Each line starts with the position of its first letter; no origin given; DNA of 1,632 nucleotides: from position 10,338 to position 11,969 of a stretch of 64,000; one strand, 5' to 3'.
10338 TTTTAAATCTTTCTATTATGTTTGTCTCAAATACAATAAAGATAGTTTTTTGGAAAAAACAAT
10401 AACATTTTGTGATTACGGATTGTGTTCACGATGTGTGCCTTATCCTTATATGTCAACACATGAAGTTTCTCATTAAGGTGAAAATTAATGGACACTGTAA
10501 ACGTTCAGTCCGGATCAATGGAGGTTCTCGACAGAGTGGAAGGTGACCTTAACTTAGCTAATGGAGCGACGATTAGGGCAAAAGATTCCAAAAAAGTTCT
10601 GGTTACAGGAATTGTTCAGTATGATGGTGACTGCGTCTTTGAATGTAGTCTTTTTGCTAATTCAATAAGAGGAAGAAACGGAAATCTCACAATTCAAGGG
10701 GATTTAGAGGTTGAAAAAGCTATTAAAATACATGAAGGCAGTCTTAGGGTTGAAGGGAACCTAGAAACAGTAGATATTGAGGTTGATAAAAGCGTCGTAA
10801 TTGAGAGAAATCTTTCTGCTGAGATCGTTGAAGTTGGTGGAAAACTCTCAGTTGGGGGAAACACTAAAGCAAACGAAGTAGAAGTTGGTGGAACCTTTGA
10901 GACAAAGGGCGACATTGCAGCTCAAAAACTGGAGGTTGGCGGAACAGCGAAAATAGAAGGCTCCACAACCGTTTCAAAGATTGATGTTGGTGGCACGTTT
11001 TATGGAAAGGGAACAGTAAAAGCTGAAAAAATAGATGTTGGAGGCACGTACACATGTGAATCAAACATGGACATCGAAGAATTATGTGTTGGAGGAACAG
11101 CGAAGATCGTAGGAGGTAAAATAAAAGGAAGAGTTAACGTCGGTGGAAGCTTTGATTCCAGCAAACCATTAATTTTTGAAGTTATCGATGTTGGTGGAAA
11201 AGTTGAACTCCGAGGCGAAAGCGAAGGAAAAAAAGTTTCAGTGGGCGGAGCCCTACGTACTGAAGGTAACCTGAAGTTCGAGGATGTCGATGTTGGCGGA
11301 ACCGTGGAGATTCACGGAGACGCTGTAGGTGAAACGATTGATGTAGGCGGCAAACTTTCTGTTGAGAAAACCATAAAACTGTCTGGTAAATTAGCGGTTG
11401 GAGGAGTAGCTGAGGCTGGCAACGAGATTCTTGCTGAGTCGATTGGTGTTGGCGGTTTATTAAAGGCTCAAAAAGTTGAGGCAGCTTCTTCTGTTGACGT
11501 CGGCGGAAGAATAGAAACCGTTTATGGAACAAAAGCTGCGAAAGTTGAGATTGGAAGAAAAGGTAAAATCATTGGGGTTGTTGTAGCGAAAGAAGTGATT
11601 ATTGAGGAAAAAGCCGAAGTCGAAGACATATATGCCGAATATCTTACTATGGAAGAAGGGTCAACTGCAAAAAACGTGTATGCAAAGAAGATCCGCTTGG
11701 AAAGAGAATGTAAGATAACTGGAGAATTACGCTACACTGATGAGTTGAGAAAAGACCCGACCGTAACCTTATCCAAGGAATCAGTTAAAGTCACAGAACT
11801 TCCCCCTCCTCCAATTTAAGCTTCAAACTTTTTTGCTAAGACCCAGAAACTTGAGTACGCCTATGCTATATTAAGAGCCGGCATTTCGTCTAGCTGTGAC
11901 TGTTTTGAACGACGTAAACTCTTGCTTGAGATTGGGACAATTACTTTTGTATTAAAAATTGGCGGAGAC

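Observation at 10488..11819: Unusually long bactofilin-like beta-helix with an almost perfectly regular 17-residue VGG period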

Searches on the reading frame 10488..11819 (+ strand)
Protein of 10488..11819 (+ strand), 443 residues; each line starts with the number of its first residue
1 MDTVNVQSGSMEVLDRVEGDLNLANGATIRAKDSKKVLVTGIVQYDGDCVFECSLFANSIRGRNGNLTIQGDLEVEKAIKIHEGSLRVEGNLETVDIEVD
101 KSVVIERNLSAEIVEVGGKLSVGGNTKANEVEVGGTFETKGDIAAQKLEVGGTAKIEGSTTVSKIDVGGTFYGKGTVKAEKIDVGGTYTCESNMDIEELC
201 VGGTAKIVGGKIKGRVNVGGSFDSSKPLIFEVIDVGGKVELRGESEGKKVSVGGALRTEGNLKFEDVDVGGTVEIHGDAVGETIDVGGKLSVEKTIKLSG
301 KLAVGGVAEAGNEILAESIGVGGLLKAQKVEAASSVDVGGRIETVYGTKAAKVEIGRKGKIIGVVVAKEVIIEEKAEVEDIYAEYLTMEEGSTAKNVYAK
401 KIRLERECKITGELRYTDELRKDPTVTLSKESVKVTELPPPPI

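Call 4: search_protein_families(library=pfam, proteins=[window:10488-11819:+], max_evalue=1)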
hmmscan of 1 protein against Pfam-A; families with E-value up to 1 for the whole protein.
window:10488-11819:+ (443 aa): 2 families
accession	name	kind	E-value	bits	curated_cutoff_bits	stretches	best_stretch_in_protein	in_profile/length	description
PF04519.19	Bactofilin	-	3.8e-12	46.7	27.9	4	66-160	6-97/98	Polymer-forming cytoskeletal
PF18886.6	DUF5649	-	0.16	12.7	25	0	256-293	6-46/68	Repeats of unknown function (DUF5649)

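Call 5: search_protein_families(library=ncbifam, proteins=[window:10488-11819:+], max_evalue=1)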
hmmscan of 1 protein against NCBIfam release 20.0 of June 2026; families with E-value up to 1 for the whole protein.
window:10488-11819:+ (443 aa): 1 family
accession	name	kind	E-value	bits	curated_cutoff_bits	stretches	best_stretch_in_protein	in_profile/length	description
TIGR04215.1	choice_anch_A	domain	0.00047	20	29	1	102-179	4-78/255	choice-of-anchor A family protein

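Call 6: find_homologous_proteins(query=window:10488-11819:+, max_evalue=0.00001)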
Query window:10488-11819:+ (443 aa): 179 proteins with E <= 0.00001 among 8000 candidates; the best 120 are listed.
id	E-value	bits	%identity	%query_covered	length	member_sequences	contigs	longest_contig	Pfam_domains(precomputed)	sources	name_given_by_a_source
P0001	1.1e-139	484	53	100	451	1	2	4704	PF04519.20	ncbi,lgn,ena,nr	ncbi:TPA: polymer-forming cytoskeletal protein [Candidatus Bathyarchaeota archaeon]|nr:polymer-formi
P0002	3.6e-117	410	49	100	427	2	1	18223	PF04519.20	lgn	-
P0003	4.5e-107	377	36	99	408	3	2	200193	PF04519.20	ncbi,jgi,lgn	-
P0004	3.0e-101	358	44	98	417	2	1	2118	PF04519.20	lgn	-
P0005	1.5e-100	355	43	99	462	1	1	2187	PF04519.20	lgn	-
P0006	2.2e-99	351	44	97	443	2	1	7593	PF04519.20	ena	-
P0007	7.3e-99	350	43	99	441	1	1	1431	PF04519.20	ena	-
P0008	2.1e-97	345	42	97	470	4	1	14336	PF04519.20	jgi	jgi:cytoskeletal protein CcmA (bactofilin family)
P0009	5.9e-97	344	42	97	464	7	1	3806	PF04519.20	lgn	-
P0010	1.3e-96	342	42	98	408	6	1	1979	PF04519.20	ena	-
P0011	2.7e-93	331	42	99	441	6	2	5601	PF04519.20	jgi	jgi:cytoskeletal protein CcmA (bactofilin family)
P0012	4.1e-93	331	44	98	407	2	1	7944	PF04519.20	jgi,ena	jgi:cytoskeletal protein CcmA (bactofilin family)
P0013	4.7e-93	331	41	99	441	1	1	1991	PF04519.20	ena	-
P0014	1.7e-92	329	41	99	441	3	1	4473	PF04519.20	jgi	jgi:cytoskeletal protein CcmA (bactofilin family)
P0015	2.4e-92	328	41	99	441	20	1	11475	PF04519.20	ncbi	-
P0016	7.7e-92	327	44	99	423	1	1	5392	PF04519.20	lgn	-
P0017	3.2e-91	325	42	98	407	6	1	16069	PF04519.20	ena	-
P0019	2.0e-90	322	41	99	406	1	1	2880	PF04519.20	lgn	-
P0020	7.5e-90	320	43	96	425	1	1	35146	PF04519.20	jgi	jgi:cytoskeletal protein CcmA (bactofilin family)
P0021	3.2e-89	318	42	98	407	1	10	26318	PF04519.20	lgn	-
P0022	2.3e-88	315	41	96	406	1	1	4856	PF04519.20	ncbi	ncbi:MAG: hypothetical protein ACETV1_01735 [Candidatus Bathyarchaeia archaeon]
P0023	9.2e-88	313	41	99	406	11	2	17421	PF04519.20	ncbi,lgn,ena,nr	ncbi:hypothetical protein KAU25_01975 [Candidatus Bathyarchaeota archaeon]|nr:hypothetical protein [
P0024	4.9e-87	311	38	98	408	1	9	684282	-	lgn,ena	-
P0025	6.0e-86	307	41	98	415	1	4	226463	PF04519.20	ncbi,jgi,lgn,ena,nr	ncbi:MAG: hypothetical protein OEY24_01215 [Candidatus Bathyarchaeota archaeon]|nr:hypothetical prot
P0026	1.9e-85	306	43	98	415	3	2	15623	PF04519.20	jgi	jgi:cytoskeletal protein CcmA (bactofilin family)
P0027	2.9e-85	305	42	98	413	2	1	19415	PF04519.20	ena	-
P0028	7.1e-85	304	41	100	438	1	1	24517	PF04519.20,PF03961.20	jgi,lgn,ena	-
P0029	4.7e-84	301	36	99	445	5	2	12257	PF04519.20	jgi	-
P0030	1.1e-83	300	37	100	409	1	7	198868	PF04519.20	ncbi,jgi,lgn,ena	-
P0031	7.0e-83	297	38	98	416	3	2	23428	PF04519.20,PF03961.20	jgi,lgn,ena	-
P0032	1.1e-82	297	38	99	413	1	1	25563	PF04519.20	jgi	jgi:cytoskeletal protein CcmA (bactofilin family)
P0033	3.5e-82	295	38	99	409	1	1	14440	PF04519.20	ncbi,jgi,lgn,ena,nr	ncbi:MAG TPA: hypothetical protein VEG31_01015 [Thermoproteota archaeon]|nr:hypothetical protein [Th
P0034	4.6e-82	294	40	99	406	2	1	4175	PF04519.20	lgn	-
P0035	2.9e-81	292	39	100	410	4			PF18886.7,PF04519.20,PF14352.12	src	-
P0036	8.1e-81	290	34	99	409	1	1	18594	PF04519.20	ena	-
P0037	2.1e-80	289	41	99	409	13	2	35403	PF04519.20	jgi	jgi:cytoskeletal protein CcmA (bactofilin family)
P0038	2.3e-80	289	39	98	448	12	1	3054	PF03961.20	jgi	jgi:hypothetical protein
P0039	5.6e-80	288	39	98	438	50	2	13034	PF03961.20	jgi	-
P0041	9.0e-80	287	32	97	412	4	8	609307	PF04519.20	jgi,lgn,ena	jgi:cytoskeletal protein CcmA (bactofilin family)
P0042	1.6e-79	286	41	96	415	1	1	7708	PF04519.20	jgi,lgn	-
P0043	3.5e-79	285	35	99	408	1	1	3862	PF18886.7,PF20597.5,PF04519.20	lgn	-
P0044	5.7e-79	284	39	99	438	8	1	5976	PF03961.20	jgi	jgi:hypothetical protein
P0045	9.9e-79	283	38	99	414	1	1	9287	PF04519.20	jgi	jgi:predicted acyltransferase (DUF342 family)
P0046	1.6e-78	283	40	96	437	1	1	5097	PF04519.20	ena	-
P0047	1.7e-78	283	41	98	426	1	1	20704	PF04519.20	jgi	jgi:predicted acyltransferase (DUF342 family)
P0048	1.6e-77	279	41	94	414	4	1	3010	PF04519.20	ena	-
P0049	5.9e-77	278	38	97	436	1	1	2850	PF04519.20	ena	-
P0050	2.5e-76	276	37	97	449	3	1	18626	PF04519.20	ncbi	-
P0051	2.8e-76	275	40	97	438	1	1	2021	PF04519.20,PF03961.20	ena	-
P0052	4.5e-75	271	37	97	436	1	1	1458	PF04519.20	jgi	jgi:cytoskeletal protein CcmA (bactofilin family)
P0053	2.3e-73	266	35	100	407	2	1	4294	PF04519.20,PF03961.20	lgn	-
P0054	3.8e-73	265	40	97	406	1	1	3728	PF20597.5,PF04519.20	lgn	-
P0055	7.8e-73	264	37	99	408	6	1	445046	PF04519.20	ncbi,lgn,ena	-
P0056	6.2e-71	258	36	96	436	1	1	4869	PF04519.20,PF03961.20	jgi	jgi:cytoskeletal protein CcmA (bactofilin family)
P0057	7.7e-71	257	37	100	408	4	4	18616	PF04519.20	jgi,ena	-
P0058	3.3e-70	255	36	98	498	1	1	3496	PF04519.20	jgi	-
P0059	5.5e-69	251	37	100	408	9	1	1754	PF04519.20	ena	-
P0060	8.3e-67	244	32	99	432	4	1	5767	PF04519.20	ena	-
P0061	5.9e-66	241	37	100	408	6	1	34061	PF04519.20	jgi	jgi:cytoskeletal protein CcmA (bactofilin family)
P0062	9.9e-66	241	37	100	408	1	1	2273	PF04519.20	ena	-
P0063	1.2e-65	240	37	100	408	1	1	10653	PF04519.20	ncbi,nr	ncbi:MAG TPA: hypothetical protein VNA15_04080 [Candidatus Angelobacter sp.]|nr:hypothetical protein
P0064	2.0e-65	240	35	99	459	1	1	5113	PF04519.20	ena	-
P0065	4.8e-65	238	34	100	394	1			PF04519.20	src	-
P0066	8.4e-65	238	35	98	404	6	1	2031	PF04519.20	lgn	-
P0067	1.5e-64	237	35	100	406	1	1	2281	PF04519.20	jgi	jgi:cytoskeletal protein CcmA (bactofilin family)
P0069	3.1e-63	232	36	100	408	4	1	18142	PF04519.20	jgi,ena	-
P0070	5.6e-63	232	33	100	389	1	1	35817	PF04519.20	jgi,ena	jgi:cytoskeletal protein CcmA (bactofilin family)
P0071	5.7e-63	232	35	100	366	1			PF04519.20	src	-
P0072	7.3e-63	231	31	97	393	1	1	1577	PF04519.20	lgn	-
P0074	2.0e-62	230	36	100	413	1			PF04519.20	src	-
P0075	9.6e-62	228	37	86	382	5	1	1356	PF04519.20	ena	-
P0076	8.1e-61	224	34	100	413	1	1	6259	PF25084.2,PF04519.20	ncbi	-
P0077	2.5e-59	220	32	100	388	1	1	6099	PF04519.20,PF03961.20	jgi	jgi:cytoskeletal protein CcmA (bactofilin family)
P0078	2.5e-59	220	35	94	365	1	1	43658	PF04519.20,PF03961.20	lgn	-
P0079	5.2e-59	219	31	100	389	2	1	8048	PF04519.20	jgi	jgi:cytoskeletal protein CcmA (bactofilin family)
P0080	3.9e-58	216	33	99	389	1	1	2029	PF04519.20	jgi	jgi:predicted acyltransferase (DUF342 family)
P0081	7.5e-58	215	33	100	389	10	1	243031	PF04519.20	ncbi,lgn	ncbi:MAG: hypothetical protein ACLP9K_03950 [Nitrososphaerales archaeon]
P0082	1.1e-57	214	34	91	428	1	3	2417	PF04519.20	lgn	-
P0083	1.1e-57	214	31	97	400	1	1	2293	PF04519.20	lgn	-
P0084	2.0e-57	213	33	97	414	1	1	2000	PF04519.20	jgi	jgi:cytoskeletal protein CcmA (bactofilin family)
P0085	1.6e-56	210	34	77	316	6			PF04519.20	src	-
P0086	8.3e-56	208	33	100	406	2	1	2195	PF04519.20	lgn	-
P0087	1.2e-55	208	33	97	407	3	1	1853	PF04519.20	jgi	jgi:cytoskeletal protein CcmA (bactofilin family)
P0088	1.8e-55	207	37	85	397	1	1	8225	PF04519.20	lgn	-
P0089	1.9e-55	207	34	99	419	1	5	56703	PF04519.20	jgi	jgi:cytoskeletal protein CcmA (bactofilin family)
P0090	3.6e-55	206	41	60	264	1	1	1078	PF04519.20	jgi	jgi:cytoskeletal protein CcmA (bactofilin family)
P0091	3.0e-54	203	33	100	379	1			PF04519.20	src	-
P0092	3.0e-54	203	32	97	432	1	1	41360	PF04519.20,PF03961.20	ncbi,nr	ncbi:MAG: polymer-forming cytoskeletal protein [Candidatus Thorarchaeota archaeon]|nr:polymer-formin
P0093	3.6e-54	203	31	100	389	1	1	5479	PF04519.20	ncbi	-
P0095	7.5e-54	202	34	86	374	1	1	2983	PF04519.20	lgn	-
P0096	1.1e-53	201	33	97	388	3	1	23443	PF04519.20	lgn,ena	-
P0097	4.0e-53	199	31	96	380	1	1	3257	PF04519.20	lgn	-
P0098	8.4e-53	198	33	94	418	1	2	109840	PF04519.20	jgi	jgi:cytoskeletal protein CcmA (bactofilin family)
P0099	8.5e-53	198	33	99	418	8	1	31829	PF04519.20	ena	-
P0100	1.8e-52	197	29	97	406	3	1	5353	PF04519.20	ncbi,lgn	-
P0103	2.3e-51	193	32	90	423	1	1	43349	PF04519.20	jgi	jgi:cytoskeletal protein CcmA (bactofilin family)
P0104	8.6e-51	191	34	99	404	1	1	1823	PF04519.20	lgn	-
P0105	1.2e-50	191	33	100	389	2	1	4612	PF25084.2,PF04519.20,PF03961.20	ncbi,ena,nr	ncbi:MAG TPA: hypothetical protein VEB67_01700 [Nitrososphaerales archaeon]|nr:hypothetical protein 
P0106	1.7e-50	191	37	52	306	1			PF04519.20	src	-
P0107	3.2e-49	186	32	99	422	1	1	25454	PF25084.2,PF04519.20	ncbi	-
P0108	5.0e-49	186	34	97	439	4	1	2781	PF04519.20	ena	-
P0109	6.9e-49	185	36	99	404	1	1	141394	PF04519.20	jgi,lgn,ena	jgi:cytoskeletal protein CcmA (bactofilin family)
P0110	8.1e-49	185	31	97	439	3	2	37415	PF04519.20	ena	-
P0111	1.6e-48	184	36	87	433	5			PF04519.20,PF14947.13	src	-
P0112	4.3e-48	183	31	97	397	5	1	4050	PF04519.20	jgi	-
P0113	5.7e-48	182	37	81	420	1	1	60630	PF04519.20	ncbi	-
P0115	1.7e-46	177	29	100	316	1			PF04519.20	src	-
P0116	6.2e-46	175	36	58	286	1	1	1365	PF04519.20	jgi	jgi:cytoskeletal protein CcmA (bactofilin family)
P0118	1.7e-45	174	32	99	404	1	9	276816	PF04519.20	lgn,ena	-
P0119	1.9e-45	174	34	82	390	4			PF20597.5,PF04519.20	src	-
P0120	3.8e-45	173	33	98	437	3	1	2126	PF04519.20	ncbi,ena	-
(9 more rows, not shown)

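Call 14: find_encoding_contigs(protein=P0024, flank=6000, max_places=2)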
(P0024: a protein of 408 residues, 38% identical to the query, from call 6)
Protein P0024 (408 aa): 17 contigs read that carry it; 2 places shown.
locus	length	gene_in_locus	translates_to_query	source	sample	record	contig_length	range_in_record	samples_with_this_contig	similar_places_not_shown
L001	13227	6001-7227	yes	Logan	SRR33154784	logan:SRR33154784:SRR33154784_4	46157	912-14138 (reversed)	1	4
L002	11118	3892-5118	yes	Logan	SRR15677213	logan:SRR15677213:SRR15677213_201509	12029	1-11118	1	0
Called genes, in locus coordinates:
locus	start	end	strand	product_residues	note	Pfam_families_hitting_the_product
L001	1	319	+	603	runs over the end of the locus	PF13439:Glyco_transf_4, PF00534:Glycos_transf_1, PF13692:Glyco_trans_1_4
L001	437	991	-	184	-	PF06195:DUF996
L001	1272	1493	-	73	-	-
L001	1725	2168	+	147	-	PF01965:DJ-1_PfpI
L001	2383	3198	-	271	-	PF01209:Ubie_methyltran, PF01135:PCMT (weak), PF05175:MTS, PF13489:Methyltransf_23, PF13847:Methyltransf_31, PF08241:Methyltransf_11, PF08242:Methyltransf_12, PF13649:Methyltransf_25, +2 more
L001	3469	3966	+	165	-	-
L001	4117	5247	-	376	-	PF00291:PALP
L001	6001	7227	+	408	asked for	-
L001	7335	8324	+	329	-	PF14947:HTH_45, PF06745:ATPase (weak)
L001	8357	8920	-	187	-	PF02353:CMAS, PF13489:Methyltransf_23, PF01209:Ubie_methyltran, PF05175:MTS, PF02527:GidB, PF13847:Methyltransf_31, PF08241:Methyltransf_11, PF08242:Methyltransf_12, +4 more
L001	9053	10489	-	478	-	PF00199:Catalase, PF06628:Catalase-rel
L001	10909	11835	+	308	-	-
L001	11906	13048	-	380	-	PF03417:AAT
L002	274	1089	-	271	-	PF01209:Ubie_methyltran, PF01135:PCMT (weak), PF05175:MTS, PF13489:Methyltransf_23, PF13847:Methyltransf_31, PF08241:Methyltransf_11, PF08242:Methyltransf_12, PF13649:Methyltransf_25, +2 more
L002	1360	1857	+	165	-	-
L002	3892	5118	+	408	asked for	-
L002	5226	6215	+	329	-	PF14947:HTH_45, PF06745:ATPase (weak)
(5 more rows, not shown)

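Call 15: find_encoding_contigs(protein=P0003, flank=6000, max_places=2)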
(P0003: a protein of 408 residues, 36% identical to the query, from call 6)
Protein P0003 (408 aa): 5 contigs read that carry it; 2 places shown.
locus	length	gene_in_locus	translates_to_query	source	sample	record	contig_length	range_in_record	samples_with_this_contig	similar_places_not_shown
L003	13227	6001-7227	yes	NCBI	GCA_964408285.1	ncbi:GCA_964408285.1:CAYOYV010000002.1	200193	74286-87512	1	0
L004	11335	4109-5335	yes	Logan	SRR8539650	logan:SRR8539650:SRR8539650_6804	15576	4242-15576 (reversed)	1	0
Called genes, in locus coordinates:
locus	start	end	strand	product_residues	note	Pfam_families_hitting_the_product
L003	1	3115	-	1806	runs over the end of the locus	PF02837:Glyco_hydro_2_N (weak), PF22666:Glyco_hydro_2_N2, PF00703:Glyco_hydro_2 (weak), PF02687:FtsX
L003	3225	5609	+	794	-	-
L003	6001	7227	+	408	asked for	PF04519:Bactofilin (faint)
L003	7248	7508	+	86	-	PF14947:HTH_45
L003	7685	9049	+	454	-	PF13458:Peripla_BP_6, PF01094:ANF_receptor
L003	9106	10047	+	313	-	PF02653:BPD_transp_2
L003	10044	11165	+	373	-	PF02653:BPD_transp_2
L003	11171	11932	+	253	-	PF13476:AAA_23 (weak), PF00005:ABC_tran, PF13304:AAA_21 (faint), PF12399:BCA_ABC_TP_C (weak)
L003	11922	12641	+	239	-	PF00005:ABC_tran, PF13304:AAA_21 (faint)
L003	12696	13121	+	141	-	-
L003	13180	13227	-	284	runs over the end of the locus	PF00248:Aldo_ket_red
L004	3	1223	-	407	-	?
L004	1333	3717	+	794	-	-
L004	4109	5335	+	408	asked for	PF04519:Bactofilin (faint)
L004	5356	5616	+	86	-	PF14947:HTH_45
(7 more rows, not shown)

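Call 17: find_encoding_contigs(protein=P0041, flank=5000, max_places=1)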
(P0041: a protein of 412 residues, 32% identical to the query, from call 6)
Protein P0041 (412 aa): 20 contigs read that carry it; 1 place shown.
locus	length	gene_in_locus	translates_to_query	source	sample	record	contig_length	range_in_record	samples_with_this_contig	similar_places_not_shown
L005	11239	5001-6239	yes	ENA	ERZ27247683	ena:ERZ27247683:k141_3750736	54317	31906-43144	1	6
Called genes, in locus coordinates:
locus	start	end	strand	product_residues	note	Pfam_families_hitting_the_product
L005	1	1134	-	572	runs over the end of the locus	PF01642:MM_CoA_mutase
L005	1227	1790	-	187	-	PF02572:CobA_CobO_BtuR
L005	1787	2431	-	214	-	PF02525:Flavodoxin_2, PF03358:FMN_red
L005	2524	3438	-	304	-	-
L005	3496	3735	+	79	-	-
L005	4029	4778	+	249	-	-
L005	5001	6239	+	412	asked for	PF04519:Bactofilin (weak)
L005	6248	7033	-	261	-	PF13489:Methyltransf_23 (weak), PF13847:Methyltransf_31, PF08241:Methyltransf_11, PF08242:Methyltransf_12, PF13649:Methyltransf_25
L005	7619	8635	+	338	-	PF00348:polyprenyl_synt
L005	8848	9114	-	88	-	PF00626:Gelsolin (weak)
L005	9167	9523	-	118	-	-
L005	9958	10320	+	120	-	PF25653:HMG-CoA_red_N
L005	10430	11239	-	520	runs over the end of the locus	PF16656:Pur_ac_phosph_N, PF00149:Metallophos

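Call 18: find_encoding_contigs(protein=P0081, flank=5000, max_places=1)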
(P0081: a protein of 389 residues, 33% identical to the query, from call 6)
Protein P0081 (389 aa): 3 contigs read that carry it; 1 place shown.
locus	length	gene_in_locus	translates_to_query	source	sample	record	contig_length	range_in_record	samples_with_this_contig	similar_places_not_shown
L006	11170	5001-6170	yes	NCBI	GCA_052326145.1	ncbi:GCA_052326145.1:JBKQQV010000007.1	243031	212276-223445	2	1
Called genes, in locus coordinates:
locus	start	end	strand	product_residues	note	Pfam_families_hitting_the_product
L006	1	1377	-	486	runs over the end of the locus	PF18458:XPB_DRD, PF00270:DEAD, PF04851:ResIII, PF16203:ERCC3_RAD25_C, PF00271:Helicase_C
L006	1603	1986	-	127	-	PF08753:NikR_C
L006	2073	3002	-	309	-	PF00950:ABC-3, PF01032:FecCD (weak)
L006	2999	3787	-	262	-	PF00005:ABC_tran, PF13304:AAA_21 (weak)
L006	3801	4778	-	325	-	PF01297:ZnuA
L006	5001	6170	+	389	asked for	PF04519:Bactofilin (faint)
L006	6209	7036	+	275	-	PF14947:HTH_45, PF00211:Guanylate_cyc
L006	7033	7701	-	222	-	PF00702:Hydrolase, PF12710:HAD, PF13419:HAD_2, PF13242:Hydrolase_like (weak)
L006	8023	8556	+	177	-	PF00578:AhpC-TSA, PF08534:Redoxin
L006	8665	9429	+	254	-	PF02190:LON_substr_bdg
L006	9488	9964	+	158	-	PF13527:Acetyltransf_9 (weak), PF00583:Acetyltransf_1, PF13673:Acetyltransf_10, PF13508:Acetyltransf_7, PF08445:FR47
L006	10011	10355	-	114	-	-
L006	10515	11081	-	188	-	-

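Call 19: find_encoding_contigs(protein=P0118, flank=5000, max_places=1)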
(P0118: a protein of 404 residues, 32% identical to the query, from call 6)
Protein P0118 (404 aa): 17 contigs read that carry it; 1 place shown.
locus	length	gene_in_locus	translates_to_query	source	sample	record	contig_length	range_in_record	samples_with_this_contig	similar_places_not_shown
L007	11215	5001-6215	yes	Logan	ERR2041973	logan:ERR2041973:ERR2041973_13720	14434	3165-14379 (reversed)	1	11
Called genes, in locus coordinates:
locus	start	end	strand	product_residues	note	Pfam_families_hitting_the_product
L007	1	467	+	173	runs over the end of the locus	?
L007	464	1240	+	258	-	PF01061:ABC2_membrane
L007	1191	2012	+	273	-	PF01061:ABC2_membrane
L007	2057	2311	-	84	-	-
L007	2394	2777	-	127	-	PF13452:FAS1_DH_region (faint)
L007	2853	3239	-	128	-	-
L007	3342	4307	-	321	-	PF00291:PALP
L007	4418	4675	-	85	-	-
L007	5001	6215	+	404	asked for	PF04519:Bactofilin (faint)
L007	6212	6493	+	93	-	PF14947:HTH_45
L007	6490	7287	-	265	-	PF00561:Abhydrolase_1, PF12146:Hydrolase_4, PF12697:Abhydrolase_6, PF12740:PETase (faint)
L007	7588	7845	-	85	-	-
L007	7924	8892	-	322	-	PF04055:Radical_SAM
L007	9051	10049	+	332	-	PF00348:polyprenyl_synt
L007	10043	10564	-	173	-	PF00856:SET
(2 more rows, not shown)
